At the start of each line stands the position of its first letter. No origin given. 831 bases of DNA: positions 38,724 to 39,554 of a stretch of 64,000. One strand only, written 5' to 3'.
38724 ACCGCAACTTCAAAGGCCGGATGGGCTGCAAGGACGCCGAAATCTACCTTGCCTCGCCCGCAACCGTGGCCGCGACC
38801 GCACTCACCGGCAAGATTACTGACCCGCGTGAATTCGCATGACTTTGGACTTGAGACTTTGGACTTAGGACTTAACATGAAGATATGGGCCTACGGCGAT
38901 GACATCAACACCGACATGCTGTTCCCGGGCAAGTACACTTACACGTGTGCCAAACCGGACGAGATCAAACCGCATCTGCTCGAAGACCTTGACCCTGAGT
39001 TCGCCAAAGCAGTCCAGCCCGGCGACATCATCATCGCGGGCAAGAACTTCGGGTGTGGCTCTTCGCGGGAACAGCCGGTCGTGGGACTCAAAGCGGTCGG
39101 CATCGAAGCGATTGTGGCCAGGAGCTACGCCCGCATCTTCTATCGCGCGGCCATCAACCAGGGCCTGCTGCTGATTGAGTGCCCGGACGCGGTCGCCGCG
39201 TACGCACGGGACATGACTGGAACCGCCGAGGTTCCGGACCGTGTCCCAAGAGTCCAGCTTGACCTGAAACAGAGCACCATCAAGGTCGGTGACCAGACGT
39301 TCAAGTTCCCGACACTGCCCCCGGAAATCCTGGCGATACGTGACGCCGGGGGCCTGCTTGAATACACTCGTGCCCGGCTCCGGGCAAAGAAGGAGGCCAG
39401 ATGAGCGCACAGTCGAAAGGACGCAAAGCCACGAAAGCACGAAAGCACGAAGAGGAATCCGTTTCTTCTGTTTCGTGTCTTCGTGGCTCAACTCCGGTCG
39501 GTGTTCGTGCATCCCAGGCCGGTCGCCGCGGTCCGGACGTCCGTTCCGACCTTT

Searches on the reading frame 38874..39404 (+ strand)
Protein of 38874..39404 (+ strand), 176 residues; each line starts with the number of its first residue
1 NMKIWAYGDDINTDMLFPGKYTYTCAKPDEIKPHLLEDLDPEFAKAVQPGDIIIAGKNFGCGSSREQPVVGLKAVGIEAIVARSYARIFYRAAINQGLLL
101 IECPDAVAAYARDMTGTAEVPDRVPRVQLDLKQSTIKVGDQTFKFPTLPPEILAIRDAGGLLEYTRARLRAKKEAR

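Call 96: search_protein_families(library=pfam, proteins=[window:38874-39404:+], max_evalue=0.00001)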
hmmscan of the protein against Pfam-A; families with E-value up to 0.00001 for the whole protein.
window:38874-39404:+ (176 aa): 1 family
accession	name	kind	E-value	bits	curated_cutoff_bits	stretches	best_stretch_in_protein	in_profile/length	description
PF00694.25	Aconitase_C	-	2.2e-18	67.3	22.8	1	47-104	71-129/131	Aconitase C-terminal domain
